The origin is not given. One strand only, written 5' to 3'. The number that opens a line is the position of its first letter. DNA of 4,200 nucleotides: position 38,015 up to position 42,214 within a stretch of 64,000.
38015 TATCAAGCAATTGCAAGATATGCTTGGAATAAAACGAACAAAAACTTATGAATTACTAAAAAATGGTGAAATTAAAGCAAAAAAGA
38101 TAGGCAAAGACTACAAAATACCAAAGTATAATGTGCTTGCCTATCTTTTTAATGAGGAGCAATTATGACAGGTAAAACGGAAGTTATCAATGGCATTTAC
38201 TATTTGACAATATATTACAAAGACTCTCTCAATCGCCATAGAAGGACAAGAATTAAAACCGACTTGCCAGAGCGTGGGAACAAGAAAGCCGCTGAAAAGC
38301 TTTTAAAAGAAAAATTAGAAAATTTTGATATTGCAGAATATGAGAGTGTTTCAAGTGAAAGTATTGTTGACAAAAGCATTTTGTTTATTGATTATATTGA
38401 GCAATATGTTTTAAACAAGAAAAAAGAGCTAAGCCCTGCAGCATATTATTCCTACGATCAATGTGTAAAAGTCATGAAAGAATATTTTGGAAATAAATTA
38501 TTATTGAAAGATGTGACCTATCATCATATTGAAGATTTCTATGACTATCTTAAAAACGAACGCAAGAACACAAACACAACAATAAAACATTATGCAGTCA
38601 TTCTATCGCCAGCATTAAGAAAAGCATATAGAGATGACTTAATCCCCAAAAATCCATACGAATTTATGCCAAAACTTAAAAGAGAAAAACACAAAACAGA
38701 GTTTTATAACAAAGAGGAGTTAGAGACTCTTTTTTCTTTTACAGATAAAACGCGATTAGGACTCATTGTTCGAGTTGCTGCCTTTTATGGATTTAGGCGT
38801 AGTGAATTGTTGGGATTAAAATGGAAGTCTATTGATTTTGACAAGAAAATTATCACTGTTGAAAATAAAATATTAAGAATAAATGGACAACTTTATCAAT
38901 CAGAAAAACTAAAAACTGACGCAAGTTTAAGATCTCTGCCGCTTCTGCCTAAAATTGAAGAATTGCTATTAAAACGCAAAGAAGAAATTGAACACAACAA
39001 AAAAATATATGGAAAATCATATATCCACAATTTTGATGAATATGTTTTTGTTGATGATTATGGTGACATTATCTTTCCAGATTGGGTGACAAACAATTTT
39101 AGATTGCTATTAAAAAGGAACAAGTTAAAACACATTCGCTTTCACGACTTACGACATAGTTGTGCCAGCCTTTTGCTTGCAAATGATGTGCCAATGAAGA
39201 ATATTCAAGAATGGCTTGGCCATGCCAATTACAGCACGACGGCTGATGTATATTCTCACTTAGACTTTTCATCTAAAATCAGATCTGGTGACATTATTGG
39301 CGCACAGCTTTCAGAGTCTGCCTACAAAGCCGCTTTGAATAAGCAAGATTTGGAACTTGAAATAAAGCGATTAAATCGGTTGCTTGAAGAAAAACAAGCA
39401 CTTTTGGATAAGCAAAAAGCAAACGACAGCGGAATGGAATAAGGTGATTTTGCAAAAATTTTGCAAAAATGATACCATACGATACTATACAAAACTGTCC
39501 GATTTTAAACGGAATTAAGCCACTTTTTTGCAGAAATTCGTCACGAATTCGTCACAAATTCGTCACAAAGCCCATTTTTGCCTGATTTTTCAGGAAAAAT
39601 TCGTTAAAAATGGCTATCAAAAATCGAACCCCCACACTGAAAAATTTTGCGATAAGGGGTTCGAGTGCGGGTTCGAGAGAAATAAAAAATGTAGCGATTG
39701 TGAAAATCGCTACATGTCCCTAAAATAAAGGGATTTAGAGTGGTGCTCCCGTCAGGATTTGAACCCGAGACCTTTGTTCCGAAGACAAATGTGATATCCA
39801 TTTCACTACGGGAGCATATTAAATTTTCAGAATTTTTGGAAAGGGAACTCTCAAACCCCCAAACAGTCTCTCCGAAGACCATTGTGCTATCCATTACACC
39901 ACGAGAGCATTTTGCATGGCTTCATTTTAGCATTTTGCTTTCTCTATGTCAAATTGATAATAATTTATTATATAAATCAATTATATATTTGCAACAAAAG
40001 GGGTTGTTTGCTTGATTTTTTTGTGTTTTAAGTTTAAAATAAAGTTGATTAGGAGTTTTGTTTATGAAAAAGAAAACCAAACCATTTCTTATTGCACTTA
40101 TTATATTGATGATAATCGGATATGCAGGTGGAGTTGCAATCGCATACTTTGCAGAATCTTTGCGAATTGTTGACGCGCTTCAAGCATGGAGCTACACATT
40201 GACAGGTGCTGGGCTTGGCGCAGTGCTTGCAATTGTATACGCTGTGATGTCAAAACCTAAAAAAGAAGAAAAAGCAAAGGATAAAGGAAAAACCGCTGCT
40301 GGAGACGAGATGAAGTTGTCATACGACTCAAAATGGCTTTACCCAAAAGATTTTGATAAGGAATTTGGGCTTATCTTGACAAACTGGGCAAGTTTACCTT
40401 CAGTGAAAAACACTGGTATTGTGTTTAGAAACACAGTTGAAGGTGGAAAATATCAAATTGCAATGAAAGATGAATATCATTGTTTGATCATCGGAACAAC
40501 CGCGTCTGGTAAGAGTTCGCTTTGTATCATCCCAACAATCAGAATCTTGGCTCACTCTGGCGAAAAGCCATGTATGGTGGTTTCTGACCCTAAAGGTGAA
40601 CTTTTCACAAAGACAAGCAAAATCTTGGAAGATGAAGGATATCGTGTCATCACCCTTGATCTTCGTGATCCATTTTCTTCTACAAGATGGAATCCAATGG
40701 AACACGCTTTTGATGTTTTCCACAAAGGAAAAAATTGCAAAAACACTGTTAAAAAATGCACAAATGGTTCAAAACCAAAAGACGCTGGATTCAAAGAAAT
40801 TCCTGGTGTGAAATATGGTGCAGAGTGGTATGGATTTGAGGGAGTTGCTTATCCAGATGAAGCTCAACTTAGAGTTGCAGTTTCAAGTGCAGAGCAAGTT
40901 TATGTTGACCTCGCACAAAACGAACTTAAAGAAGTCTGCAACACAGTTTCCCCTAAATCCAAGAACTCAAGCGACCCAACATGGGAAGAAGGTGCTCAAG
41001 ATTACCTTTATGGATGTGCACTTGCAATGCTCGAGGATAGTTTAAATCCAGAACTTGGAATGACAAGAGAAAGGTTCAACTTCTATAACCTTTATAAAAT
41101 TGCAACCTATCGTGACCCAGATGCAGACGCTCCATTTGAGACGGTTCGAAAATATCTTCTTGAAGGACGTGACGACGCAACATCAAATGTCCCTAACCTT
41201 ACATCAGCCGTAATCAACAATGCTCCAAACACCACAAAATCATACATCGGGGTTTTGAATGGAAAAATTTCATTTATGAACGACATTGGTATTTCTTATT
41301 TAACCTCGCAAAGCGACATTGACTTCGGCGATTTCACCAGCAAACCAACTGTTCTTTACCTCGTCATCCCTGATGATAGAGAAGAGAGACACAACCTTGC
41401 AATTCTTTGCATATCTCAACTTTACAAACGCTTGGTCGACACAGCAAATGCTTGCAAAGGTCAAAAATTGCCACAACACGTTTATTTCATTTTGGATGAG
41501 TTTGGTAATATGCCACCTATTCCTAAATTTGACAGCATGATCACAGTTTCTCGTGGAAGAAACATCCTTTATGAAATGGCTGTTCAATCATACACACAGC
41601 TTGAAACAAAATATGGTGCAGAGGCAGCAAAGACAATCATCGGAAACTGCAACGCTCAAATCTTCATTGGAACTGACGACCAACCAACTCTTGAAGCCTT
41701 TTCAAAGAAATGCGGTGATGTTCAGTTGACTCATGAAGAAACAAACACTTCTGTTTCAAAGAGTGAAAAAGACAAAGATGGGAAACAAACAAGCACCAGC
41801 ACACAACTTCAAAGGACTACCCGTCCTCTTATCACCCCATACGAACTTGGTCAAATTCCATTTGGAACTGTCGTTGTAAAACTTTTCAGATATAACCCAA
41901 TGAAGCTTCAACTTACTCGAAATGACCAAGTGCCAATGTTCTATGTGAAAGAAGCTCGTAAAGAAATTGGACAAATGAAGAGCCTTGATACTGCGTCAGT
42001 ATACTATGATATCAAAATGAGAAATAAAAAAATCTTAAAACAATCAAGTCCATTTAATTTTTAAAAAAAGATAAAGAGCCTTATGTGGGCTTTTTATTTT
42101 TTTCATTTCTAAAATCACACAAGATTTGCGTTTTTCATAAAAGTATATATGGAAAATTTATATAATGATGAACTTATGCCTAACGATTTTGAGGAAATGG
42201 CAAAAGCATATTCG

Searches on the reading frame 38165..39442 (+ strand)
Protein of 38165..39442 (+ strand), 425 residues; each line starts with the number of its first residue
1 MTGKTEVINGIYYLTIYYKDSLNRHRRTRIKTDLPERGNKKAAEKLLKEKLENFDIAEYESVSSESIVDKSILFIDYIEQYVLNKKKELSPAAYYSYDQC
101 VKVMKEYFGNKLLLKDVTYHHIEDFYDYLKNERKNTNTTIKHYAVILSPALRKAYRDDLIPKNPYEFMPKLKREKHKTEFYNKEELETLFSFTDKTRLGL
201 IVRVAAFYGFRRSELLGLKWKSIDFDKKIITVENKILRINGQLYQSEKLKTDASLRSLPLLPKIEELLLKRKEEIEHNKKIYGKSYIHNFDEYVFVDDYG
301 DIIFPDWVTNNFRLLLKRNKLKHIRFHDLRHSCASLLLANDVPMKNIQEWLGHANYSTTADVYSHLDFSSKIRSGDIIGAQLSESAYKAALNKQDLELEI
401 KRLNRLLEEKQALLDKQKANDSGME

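Call 54: search_protein_families(library=pfam, proteins=[window:38165-39442:+], max_evalue=0.0001)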
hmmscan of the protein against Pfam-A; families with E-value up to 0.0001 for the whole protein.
window:38165-39442:+ (425 aa): 2 families
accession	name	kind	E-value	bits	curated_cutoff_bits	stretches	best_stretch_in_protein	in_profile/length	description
PF00589.27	Phage_integrase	-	1.7e-25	90.3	27.1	1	182-368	4-170/172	Phage integrase family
PF13102.12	Phage_int_SAM_5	-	1.9e-16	60.6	22.3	1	74-166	2-94/98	Phage integrase SAM-like domain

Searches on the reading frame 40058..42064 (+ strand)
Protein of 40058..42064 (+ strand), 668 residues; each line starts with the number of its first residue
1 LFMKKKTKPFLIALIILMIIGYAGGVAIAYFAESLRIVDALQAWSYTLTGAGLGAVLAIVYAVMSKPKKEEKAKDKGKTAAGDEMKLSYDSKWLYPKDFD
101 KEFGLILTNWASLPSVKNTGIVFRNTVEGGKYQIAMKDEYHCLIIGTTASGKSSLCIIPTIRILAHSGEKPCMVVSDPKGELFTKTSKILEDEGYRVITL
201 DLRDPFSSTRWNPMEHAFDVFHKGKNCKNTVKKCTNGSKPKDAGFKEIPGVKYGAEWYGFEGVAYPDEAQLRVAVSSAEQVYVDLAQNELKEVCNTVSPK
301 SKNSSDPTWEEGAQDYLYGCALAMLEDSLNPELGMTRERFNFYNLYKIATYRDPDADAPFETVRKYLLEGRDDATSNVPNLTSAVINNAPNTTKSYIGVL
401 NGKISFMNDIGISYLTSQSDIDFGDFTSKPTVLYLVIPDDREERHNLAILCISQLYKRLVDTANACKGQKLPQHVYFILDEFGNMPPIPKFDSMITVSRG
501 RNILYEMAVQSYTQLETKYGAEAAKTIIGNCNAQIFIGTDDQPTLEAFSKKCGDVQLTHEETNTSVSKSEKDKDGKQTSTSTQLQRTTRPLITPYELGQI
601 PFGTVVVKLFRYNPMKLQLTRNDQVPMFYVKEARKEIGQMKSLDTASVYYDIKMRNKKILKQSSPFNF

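Call 54: search_protein_families(library=pfam, proteins=[window:40058-42064:+], max_evalue=0.0001)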
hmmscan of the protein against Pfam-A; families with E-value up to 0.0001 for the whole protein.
window:40058-42064:+ (668 aa): 3 families
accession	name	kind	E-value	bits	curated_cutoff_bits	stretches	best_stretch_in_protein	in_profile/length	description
PF02534.20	T4SS-DNA_transf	-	1.9e-49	169.2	20.1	1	126-617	31-440/468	Type IV secretory system Conjugative DNA transfer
PF12696.13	TraG-D_C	-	2.3e-34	118.5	22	1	474-601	1-125/126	TraM recognition site of TraD and TraG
PF10412.15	TrwB_AAD_bind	-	2.3e-21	76.6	20.5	1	464-609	236-375/387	Type IV secretion-system coupling protein DNA-binding domain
